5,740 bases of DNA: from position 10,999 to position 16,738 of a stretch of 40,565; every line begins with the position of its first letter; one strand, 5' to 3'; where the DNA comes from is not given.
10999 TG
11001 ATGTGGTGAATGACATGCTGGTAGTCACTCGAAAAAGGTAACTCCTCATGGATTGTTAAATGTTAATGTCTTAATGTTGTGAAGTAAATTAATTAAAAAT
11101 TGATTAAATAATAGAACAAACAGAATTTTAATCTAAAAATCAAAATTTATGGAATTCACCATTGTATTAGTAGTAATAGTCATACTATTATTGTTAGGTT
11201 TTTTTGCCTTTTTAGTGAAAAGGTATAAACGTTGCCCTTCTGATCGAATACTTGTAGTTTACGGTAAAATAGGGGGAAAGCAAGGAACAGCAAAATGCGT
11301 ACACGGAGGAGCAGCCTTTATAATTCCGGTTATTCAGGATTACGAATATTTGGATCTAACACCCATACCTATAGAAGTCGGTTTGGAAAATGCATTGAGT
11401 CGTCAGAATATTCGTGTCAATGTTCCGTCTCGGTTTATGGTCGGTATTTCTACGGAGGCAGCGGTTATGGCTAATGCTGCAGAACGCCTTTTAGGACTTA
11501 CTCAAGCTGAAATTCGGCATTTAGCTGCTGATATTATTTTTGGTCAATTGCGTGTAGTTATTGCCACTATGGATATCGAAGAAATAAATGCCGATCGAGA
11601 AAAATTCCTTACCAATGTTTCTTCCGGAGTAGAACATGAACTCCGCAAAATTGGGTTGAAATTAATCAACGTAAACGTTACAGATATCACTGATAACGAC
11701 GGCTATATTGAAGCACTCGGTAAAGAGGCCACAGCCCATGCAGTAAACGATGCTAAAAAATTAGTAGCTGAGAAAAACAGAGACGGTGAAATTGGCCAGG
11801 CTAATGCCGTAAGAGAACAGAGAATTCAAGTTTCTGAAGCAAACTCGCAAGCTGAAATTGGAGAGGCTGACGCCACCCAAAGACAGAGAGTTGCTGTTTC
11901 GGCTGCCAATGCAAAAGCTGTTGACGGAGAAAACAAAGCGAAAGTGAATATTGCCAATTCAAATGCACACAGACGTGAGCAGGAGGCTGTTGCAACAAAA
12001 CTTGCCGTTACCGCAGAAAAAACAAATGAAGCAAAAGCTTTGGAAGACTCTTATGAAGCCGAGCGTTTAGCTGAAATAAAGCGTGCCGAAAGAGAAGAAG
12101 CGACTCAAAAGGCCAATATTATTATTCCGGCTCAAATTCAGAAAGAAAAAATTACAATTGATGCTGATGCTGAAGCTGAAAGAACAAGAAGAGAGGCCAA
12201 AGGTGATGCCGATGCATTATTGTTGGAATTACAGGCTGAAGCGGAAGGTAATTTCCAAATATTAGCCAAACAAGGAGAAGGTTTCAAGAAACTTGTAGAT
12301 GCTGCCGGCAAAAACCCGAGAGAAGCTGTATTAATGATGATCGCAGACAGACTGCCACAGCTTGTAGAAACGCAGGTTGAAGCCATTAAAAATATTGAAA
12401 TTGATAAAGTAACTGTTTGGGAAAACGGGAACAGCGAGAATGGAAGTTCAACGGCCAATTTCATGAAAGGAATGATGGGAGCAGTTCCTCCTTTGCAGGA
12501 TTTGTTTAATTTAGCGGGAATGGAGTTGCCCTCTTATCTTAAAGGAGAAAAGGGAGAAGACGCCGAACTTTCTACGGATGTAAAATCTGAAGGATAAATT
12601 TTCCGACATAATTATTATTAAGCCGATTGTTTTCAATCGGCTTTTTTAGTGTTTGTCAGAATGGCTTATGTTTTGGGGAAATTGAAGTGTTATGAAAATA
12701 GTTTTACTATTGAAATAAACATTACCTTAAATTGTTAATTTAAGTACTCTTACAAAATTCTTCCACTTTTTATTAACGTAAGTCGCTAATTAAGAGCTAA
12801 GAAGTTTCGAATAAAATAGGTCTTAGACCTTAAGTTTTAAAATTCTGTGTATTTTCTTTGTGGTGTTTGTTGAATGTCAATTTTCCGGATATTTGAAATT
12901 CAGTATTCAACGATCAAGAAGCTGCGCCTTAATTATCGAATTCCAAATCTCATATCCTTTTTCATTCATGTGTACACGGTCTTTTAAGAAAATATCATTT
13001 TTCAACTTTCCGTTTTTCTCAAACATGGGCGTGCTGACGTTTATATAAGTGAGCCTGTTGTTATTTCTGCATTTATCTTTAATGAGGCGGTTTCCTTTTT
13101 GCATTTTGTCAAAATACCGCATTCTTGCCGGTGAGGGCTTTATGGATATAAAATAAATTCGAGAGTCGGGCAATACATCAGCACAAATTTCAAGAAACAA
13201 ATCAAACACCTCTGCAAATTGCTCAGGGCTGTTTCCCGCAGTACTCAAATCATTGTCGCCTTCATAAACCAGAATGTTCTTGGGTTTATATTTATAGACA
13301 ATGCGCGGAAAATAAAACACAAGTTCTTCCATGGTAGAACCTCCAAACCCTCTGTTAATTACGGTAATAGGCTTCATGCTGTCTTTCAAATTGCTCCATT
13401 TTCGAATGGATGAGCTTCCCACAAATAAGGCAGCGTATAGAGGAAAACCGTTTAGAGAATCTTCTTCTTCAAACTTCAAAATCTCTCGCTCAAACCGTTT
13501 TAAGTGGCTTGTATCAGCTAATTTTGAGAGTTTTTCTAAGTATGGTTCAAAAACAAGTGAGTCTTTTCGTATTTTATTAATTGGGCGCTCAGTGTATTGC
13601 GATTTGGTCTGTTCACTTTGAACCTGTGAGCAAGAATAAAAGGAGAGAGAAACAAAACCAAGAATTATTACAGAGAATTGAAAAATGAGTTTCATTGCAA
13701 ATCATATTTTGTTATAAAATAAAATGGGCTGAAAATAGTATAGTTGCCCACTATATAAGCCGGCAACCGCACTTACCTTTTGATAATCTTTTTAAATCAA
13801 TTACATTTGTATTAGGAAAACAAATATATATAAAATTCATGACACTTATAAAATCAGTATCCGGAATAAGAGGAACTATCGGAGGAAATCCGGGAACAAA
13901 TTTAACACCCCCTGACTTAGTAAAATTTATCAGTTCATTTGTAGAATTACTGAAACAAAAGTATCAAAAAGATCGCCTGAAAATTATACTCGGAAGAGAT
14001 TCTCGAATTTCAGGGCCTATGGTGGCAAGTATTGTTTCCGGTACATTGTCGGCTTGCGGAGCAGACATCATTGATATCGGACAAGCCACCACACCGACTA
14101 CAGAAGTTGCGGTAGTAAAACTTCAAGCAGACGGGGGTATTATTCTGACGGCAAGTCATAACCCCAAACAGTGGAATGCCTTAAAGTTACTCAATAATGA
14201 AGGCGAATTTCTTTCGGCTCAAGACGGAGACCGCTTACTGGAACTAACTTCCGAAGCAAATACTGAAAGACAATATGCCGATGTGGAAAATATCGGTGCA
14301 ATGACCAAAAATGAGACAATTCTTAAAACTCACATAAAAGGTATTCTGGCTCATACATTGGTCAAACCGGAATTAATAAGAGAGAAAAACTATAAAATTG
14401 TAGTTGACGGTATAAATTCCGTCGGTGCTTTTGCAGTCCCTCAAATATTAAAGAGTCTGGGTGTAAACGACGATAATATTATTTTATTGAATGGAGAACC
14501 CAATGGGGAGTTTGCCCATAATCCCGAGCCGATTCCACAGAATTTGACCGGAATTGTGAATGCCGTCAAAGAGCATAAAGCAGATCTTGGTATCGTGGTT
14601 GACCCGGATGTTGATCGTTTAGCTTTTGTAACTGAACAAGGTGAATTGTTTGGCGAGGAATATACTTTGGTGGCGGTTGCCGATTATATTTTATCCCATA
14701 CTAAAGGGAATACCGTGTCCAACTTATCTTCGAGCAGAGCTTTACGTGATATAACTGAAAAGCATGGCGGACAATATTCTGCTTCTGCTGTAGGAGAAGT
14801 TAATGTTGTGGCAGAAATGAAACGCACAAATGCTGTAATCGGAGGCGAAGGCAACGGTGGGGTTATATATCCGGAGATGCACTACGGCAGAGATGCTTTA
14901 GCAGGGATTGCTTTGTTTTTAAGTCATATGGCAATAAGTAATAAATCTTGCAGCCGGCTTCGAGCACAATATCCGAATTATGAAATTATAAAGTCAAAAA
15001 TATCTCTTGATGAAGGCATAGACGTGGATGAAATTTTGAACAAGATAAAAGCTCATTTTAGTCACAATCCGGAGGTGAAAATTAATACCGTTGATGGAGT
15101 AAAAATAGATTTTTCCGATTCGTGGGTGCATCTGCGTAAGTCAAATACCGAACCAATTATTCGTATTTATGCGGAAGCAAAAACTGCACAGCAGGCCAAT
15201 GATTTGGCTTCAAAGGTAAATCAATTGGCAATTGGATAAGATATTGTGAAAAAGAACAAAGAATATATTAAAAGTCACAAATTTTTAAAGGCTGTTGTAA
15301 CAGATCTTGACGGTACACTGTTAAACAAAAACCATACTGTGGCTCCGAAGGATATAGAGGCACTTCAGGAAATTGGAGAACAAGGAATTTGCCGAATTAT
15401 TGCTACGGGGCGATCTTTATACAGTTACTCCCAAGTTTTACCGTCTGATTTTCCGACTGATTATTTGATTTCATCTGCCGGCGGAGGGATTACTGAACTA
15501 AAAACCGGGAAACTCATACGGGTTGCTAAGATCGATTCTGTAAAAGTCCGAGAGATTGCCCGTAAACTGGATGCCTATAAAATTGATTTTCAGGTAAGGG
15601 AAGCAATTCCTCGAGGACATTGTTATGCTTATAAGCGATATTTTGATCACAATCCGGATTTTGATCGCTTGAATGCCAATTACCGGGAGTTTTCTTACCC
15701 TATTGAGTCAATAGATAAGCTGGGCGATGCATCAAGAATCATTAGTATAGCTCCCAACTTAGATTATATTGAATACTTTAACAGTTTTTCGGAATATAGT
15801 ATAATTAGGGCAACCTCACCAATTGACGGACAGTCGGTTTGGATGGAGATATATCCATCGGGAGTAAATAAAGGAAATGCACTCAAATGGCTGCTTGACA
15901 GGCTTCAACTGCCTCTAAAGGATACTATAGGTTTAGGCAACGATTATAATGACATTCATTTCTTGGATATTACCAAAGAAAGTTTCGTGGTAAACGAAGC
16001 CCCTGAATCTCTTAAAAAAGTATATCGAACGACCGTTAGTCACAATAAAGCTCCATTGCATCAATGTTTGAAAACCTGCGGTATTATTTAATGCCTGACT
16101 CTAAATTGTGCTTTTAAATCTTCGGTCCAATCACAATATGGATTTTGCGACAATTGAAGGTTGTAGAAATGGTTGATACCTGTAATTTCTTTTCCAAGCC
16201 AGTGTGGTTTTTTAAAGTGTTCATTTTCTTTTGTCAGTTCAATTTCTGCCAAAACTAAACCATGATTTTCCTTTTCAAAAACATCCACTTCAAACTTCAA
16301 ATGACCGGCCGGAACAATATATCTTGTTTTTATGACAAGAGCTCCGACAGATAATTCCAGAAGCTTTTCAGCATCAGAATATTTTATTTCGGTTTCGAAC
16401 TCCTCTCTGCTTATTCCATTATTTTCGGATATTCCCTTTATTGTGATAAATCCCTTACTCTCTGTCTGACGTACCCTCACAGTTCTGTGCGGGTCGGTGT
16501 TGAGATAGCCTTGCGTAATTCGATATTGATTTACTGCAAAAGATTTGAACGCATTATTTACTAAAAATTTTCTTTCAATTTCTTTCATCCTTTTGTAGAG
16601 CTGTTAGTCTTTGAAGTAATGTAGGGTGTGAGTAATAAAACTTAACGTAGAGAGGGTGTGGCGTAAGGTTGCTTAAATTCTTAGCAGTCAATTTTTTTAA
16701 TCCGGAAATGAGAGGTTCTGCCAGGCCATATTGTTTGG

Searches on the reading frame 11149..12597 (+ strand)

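Call 81: search_protein_families(library=pfam, proteins=[window:11149-12597:+])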
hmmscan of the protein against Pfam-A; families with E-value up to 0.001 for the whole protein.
window:11149-12597:+ (482 aa): 1 family
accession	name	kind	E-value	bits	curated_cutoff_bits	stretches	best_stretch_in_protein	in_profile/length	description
PF01145.31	Band_7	-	1.2e-26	94.3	23.6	1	30-210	4-175/176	SPFH domain / Band 7 family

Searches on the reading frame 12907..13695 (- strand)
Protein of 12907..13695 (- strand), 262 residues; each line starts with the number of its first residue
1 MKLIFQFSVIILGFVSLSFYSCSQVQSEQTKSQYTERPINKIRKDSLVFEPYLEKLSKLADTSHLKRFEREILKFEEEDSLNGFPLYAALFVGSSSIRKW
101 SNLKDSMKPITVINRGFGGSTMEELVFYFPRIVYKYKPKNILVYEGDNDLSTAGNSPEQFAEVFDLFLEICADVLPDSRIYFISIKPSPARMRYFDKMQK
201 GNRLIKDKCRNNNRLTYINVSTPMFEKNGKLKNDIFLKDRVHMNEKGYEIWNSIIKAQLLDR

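Call 81: search_protein_families(library=pfam, proteins=[window:12907-13695:-])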
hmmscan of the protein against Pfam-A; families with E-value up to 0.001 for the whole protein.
window:12907-13695:- (262 aa): 2 families
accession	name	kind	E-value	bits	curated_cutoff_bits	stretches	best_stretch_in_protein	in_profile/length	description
PF13472.12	Lipase_GDSL_2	-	1.5e-11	45.5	32.9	1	105-250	29-178/178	GDSL-like Lipase/Acylhydrolase family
PF00657.28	Lipase_GDSL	-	2e-07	31.8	23.6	1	111-252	43-205/208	GDSL-like Lipase/Acylhydrolase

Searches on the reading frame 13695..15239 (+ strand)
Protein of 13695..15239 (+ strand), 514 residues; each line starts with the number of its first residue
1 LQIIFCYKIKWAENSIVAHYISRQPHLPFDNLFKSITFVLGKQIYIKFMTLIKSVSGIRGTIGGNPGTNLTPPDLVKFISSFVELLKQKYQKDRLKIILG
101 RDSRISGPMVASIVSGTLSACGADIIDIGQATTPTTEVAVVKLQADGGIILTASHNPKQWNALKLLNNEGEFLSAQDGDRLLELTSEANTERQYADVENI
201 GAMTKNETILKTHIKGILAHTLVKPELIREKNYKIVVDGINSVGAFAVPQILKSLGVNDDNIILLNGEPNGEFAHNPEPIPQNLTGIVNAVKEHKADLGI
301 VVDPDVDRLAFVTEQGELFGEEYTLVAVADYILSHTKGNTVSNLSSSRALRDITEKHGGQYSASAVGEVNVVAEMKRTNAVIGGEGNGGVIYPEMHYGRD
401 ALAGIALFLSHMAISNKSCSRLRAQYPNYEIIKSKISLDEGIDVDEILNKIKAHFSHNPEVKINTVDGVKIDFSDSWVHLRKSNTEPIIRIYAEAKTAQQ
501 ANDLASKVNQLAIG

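Call 81: search_protein_families(library=pfam, proteins=[window:13695-15239:+])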
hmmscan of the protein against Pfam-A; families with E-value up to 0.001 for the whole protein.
window:13695-15239:+ (514 aa): 4 families
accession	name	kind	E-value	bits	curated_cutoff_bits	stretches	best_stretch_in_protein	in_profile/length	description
PF02878.22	PGM_PMM_I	-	5e-28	98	22.5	1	55-186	6-132/138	Phosphoglucomutase/phosphomannomutase, alpha/beta/alpha domain I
PF02879.22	PGM_PMM_II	-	2.1e-23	83.3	29.3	1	222-316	10-103/103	Phosphoglucomutase/phosphomannomutase, alpha/beta/alpha domain II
PF02880.22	PGM_PMM_III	-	3.9e-20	72.5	20.7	1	323-428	4-114/115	Phosphoglucomutase/phosphomannomutase, alpha/beta/alpha domain III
PF00408.26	PGM_PMM_IV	-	5.8e-11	42.7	23.1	1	457-508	21-65/68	Phosphoglucomutase/phosphomannomutase, C-terminal domain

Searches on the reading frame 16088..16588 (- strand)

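Call 10: search_protein_families(library=pfam, proteins=[window:16088-16588:-])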
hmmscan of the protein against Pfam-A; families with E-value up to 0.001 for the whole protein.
window:16088-16588:- (166 aa): 1 family
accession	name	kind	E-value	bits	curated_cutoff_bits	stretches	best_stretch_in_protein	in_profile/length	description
PF01928.26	CYTH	-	8.3e-15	55.5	23.2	1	1-136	1-161/179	CYTH domain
